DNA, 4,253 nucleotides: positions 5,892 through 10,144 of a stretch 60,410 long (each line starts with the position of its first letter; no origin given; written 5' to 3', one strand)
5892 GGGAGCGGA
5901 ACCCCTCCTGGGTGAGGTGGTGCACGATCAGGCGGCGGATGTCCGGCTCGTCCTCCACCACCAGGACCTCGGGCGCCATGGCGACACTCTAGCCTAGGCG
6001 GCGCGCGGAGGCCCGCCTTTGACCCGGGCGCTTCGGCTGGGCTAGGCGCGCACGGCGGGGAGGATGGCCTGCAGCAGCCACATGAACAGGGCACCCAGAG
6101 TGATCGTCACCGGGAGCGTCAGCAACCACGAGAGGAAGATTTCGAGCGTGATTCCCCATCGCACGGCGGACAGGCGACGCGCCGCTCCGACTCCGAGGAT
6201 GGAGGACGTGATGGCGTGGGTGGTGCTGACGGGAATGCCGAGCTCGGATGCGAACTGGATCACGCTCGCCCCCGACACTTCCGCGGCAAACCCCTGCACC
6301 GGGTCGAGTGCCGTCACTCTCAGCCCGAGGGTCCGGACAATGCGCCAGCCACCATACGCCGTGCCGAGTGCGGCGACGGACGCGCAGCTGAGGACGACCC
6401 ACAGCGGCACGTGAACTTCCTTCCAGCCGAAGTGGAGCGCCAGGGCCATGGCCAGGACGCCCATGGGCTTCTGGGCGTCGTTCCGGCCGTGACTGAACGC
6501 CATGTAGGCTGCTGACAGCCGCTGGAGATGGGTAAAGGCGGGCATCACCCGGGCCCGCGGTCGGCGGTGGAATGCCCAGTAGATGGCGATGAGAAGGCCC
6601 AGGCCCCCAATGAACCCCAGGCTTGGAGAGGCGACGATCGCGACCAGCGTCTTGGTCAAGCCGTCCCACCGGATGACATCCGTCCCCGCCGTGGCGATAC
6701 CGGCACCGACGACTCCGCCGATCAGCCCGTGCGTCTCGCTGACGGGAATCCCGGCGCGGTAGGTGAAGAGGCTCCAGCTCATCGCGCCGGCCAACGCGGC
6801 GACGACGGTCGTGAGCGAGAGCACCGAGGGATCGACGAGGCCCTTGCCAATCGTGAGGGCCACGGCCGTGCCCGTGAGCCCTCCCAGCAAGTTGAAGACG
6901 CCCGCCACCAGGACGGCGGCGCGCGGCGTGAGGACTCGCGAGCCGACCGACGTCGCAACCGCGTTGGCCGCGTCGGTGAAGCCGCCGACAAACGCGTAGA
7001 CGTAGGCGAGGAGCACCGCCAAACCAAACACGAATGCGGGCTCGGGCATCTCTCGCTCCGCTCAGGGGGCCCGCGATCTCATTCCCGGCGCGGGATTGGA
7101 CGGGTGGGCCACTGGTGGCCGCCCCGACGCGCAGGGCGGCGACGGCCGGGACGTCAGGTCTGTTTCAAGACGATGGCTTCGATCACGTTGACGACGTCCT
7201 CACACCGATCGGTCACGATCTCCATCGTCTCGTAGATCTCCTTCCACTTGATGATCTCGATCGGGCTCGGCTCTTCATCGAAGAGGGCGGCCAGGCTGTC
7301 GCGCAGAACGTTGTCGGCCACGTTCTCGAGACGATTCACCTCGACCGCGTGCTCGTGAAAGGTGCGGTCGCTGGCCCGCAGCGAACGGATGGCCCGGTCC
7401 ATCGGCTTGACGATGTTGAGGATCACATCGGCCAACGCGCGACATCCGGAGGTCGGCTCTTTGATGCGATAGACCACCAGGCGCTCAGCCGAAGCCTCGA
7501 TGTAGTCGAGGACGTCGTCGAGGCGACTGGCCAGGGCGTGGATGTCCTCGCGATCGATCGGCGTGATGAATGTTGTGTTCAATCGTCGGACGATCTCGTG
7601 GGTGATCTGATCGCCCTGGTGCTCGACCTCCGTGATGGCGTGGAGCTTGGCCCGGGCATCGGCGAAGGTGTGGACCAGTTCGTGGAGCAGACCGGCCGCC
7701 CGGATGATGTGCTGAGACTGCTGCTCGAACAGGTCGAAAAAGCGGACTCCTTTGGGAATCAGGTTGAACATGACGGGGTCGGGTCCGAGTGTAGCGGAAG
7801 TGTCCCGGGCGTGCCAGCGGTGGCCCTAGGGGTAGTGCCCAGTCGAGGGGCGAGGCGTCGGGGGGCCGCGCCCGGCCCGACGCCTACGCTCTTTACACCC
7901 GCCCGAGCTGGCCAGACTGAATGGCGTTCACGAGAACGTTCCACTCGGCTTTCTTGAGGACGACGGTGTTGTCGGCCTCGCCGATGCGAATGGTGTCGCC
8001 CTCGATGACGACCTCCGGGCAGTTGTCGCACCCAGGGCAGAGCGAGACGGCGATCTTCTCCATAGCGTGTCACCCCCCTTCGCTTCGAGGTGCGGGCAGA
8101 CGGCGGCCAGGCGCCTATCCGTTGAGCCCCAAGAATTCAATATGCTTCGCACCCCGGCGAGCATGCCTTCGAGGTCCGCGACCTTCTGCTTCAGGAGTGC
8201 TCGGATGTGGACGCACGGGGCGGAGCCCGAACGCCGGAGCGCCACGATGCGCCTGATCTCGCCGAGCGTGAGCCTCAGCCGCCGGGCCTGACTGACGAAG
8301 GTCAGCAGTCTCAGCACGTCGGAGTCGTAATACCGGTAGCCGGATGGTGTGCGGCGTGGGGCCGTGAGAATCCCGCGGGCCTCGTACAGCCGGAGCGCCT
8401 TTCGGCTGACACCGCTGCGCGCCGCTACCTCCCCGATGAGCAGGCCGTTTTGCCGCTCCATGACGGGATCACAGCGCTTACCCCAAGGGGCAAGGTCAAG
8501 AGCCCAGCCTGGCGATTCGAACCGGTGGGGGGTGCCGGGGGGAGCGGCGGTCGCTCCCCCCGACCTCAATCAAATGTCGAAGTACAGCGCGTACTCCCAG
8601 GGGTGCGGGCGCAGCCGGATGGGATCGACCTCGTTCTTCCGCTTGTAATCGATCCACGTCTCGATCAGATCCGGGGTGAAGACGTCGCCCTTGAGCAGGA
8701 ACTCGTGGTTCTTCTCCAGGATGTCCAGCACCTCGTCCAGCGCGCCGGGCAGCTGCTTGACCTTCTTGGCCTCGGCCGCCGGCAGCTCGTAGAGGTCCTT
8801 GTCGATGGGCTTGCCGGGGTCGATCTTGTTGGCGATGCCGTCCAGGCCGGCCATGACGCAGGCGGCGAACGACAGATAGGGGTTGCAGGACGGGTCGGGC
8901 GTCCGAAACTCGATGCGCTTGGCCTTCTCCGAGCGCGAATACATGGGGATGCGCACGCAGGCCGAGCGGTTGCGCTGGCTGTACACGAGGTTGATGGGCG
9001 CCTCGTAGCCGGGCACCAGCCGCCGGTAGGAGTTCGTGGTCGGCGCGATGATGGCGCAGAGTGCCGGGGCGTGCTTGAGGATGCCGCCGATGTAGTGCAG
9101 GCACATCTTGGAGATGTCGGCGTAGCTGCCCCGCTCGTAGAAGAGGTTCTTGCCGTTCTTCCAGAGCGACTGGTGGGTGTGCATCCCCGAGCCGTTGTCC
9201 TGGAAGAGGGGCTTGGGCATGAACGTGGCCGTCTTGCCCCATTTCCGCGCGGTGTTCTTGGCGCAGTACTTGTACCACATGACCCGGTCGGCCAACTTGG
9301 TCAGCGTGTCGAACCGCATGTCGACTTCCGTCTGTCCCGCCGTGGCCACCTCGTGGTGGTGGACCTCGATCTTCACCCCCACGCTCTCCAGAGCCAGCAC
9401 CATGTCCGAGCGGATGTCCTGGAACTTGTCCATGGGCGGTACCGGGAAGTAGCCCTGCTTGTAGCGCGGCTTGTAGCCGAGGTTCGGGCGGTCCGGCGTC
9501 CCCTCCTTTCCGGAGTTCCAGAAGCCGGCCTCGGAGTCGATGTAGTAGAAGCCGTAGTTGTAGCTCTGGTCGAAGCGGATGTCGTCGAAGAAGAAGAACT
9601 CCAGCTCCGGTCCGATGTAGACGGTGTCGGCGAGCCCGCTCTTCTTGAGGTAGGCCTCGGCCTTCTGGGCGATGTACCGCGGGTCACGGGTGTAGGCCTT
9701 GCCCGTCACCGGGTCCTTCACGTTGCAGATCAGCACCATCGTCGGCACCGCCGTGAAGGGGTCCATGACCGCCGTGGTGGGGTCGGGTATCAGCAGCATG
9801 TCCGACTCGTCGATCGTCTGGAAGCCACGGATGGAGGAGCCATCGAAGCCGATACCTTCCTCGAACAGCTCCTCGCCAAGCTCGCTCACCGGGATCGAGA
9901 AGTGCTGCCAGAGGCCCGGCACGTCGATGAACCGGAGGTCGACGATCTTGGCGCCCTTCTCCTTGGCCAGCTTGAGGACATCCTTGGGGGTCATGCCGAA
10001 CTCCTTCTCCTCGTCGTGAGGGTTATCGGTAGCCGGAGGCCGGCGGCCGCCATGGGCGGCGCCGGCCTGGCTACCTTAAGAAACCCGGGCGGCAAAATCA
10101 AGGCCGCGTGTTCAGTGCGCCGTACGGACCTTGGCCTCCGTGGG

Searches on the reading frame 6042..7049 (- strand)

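Call 64: search_protein_families(library=pfam, proteins=[window:6042-7049:-], max_evalue=0.00001)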
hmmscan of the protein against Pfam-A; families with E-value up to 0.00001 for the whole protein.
window:6042-7049:- (335 aa): 1 family
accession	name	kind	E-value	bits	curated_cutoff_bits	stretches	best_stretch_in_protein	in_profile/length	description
PF01384.25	PHO4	-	2e-89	300.4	33.7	1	23-319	2-350/350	Phosphate transporter family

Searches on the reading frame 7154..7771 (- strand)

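Call 64: search_protein_families(library=pfam, proteins=[window:7154-7771:-], max_evalue=0.00001)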
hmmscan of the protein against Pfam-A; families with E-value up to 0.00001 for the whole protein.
window:7154-7771:- (205 aa): 1 family
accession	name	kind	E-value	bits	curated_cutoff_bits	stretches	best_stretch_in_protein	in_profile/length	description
PF01865.21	PhoU_div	-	2.8e-30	105.7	24.4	1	10-202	12-213/214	Protein of unknown function DUF47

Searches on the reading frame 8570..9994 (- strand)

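Call 64: search_protein_families(library=pfam, proteins=[window:8570-9994:-], max_evalue=0.00001)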
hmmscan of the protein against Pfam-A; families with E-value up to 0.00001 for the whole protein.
window:8570-9994:- (474 aa): 2 families
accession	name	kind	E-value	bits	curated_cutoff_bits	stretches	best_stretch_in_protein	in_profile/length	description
PF00120.29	Gln-synt_C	-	4.8e-136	453.8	24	1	103-471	2-344/344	Glutamine synthetase, catalytic domain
PF03951.24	Gln-synt_N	-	1.2e-32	111.8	33.4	1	15-95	2-82/82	Glutamine synthetase, beta-Grasp domain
